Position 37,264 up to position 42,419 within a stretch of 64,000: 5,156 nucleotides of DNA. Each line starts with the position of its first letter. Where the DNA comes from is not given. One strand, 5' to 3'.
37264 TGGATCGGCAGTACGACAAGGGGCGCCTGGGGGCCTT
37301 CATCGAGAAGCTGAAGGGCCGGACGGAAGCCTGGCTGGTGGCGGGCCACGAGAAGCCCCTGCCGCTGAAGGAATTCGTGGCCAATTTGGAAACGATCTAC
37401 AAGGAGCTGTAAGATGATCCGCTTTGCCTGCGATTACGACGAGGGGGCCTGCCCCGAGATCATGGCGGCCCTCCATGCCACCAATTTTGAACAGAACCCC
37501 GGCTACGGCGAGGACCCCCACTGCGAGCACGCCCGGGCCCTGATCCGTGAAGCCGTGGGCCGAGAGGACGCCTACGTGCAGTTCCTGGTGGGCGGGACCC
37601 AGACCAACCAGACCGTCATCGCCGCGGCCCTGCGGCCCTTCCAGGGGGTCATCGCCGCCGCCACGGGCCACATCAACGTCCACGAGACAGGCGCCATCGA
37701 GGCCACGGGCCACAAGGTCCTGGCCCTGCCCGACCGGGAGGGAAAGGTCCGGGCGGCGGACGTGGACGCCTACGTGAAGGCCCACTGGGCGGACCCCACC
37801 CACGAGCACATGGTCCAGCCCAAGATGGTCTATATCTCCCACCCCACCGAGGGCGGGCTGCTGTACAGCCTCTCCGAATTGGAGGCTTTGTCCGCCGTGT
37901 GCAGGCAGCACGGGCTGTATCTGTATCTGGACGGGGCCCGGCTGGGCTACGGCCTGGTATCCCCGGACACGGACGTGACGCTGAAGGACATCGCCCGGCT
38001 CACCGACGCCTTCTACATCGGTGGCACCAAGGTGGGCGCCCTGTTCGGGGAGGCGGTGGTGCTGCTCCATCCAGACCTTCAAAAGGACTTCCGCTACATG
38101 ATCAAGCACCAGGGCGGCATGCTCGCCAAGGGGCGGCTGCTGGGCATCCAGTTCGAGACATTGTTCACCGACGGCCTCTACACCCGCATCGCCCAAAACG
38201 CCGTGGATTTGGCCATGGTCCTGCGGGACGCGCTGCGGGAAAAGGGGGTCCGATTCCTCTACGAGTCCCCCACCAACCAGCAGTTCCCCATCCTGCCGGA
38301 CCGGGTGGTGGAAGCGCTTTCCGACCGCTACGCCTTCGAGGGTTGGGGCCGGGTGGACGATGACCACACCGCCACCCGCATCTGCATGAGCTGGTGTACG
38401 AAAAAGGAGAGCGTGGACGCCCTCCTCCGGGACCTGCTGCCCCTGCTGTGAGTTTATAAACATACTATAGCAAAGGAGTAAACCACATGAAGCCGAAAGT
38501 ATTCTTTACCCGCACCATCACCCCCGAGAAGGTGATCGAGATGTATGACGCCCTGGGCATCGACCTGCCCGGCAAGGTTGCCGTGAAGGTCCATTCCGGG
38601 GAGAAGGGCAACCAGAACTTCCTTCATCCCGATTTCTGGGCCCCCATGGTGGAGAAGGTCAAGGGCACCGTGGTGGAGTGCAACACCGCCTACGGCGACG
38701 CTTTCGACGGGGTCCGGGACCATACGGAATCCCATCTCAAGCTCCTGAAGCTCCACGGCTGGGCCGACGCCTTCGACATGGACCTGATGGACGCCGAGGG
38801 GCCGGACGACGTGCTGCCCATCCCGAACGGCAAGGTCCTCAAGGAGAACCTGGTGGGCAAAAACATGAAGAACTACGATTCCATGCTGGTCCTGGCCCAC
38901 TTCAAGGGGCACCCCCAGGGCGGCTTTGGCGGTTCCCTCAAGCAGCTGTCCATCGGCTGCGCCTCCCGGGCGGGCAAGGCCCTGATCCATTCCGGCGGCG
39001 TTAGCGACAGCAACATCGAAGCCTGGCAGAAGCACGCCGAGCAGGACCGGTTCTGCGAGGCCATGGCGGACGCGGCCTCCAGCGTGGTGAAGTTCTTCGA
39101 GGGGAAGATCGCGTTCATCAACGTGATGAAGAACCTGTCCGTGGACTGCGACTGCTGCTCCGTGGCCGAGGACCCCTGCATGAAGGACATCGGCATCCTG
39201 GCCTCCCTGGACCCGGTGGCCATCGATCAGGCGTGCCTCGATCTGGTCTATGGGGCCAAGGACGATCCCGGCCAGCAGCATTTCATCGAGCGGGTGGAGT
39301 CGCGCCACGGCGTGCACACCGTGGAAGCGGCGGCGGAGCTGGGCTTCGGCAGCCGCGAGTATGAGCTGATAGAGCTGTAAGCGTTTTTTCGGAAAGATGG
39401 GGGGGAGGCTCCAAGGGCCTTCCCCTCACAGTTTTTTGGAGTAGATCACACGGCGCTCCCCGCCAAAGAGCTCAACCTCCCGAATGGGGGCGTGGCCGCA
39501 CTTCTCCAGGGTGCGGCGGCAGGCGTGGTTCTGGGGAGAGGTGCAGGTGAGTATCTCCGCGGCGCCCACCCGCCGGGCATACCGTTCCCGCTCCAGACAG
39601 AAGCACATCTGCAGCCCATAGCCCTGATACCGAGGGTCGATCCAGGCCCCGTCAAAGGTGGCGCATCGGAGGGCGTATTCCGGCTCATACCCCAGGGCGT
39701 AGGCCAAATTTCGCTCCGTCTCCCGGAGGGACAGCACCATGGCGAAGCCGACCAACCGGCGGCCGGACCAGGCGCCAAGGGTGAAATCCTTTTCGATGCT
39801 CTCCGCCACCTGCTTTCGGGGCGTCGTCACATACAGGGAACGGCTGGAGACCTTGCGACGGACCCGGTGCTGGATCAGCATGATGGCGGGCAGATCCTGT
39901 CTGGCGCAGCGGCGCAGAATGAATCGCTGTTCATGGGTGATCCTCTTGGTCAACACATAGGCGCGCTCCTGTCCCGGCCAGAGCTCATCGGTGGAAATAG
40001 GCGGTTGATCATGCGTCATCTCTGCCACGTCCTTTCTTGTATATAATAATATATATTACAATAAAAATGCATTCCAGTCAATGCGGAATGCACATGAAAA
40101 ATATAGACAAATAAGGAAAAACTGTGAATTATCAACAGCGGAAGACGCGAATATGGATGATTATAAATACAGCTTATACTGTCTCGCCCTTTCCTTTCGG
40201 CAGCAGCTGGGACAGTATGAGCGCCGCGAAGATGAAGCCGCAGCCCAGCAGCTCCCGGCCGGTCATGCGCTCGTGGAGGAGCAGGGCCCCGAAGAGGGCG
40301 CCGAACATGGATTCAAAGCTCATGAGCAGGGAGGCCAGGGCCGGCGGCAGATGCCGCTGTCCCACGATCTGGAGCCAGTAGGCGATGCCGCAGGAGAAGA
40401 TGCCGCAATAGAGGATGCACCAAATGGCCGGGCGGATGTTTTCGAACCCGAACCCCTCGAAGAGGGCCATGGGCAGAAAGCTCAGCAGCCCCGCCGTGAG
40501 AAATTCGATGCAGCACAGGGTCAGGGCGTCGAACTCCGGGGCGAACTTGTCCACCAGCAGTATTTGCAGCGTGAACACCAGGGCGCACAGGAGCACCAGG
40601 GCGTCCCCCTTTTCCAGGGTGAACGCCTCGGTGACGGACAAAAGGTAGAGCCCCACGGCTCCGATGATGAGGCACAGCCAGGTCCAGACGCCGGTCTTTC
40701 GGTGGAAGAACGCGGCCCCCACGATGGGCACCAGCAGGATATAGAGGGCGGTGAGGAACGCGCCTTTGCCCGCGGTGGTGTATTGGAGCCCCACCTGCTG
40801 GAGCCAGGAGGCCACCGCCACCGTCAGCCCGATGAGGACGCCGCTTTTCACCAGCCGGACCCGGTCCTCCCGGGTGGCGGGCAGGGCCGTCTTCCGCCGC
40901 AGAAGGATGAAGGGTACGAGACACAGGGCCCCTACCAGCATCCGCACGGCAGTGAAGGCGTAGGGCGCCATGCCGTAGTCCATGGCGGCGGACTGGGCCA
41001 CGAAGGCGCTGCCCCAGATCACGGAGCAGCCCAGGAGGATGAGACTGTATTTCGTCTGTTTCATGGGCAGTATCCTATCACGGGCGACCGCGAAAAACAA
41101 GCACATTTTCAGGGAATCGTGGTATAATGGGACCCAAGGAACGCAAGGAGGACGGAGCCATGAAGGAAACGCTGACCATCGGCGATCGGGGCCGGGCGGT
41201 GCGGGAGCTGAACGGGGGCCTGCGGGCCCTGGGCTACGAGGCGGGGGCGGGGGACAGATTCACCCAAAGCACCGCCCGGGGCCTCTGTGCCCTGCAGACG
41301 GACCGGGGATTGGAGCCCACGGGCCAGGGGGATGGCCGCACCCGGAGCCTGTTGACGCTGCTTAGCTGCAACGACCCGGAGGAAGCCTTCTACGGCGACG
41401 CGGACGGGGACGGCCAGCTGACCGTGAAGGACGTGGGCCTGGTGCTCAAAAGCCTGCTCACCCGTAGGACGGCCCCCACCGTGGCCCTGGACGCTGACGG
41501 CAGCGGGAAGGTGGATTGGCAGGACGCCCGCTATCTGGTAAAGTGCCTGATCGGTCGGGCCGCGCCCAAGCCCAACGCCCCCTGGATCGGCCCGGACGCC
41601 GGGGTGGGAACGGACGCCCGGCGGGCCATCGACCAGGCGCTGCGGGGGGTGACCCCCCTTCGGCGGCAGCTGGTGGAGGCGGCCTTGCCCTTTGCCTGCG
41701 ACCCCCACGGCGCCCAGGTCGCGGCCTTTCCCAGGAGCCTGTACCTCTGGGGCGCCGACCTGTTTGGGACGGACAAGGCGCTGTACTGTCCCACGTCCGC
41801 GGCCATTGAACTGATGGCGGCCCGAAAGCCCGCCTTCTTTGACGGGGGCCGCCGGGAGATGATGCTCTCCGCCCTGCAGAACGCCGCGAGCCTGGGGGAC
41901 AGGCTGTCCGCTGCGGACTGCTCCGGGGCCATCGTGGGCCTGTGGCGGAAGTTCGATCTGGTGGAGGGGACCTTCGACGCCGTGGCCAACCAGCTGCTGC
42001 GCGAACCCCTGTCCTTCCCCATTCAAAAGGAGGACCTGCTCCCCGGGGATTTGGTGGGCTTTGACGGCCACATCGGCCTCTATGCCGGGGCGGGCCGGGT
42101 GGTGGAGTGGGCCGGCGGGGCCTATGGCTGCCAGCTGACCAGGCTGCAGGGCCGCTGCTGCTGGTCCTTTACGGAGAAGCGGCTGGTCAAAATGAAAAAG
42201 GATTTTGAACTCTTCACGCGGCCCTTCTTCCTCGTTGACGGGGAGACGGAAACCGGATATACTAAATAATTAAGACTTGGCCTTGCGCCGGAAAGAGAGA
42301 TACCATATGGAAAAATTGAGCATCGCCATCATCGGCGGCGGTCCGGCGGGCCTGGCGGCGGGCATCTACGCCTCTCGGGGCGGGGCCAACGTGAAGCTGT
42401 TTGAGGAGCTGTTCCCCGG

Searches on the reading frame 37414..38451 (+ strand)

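Call 54: search_protein_families(library=pfam, proteins=[window:37414-38451:+], max_evalue=0.00001)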
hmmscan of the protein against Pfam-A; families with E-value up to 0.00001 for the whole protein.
window:37414-38451:+ (345 aa): 1 family
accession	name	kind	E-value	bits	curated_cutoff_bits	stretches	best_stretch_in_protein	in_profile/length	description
PF01212.27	Beta_elim_lyase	-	3e-28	99.4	27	1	11-240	9-233/288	Beta-eliminating lyase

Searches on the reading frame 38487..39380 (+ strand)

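Call 54: search_protein_families(library=pfam, proteins=[window:38487-39380:+], max_evalue=0.00001)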
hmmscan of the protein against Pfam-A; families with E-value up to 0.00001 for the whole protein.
window:38487-39380:+ (297 aa): 1 family
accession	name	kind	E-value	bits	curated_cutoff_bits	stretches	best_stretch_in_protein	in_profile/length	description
PF04015.17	DUF362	-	2.4e-49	168.6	24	1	31-252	1-200/200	Domain of unknown function (DUF362)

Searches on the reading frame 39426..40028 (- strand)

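Call 54: search_protein_families(library=pfam, proteins=[window:39426-40028:-], max_evalue=0.00001)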
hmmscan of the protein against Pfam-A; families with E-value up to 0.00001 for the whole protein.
window:39426-40028:- (200 aa): 1 family
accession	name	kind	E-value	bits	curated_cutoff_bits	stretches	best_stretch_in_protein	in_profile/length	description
PF13302.13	Acetyltransf_3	-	2.6e-06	28.6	25.4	1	35-178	1-136/138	Acetyltransferase (GNAT) domain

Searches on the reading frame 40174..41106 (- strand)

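Call 54: search_protein_families(library=pfam, proteins=[window:40174-41106:-], max_evalue=0.00001)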
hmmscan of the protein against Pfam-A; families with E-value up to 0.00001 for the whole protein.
window:40174-41106:- (310 aa): 1 family
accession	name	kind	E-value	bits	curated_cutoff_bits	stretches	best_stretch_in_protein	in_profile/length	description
PF00892.27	EamA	-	5e-39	134.1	28.2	2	166-298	2-132/135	EamA-like transporter family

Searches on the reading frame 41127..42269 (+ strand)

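Call 54: search_protein_families(library=pfam, proteins=[window:41127-42269:+], max_evalue=0.00001)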
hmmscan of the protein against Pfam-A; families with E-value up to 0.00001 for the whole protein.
window:41127-42269:+ (380 aa): 1 family
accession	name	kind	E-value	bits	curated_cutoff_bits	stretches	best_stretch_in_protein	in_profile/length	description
PF01471.23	PG_binding_1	-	5.4e-06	26.9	23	1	22-75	2-56/57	Putative peptidoglycan binding domain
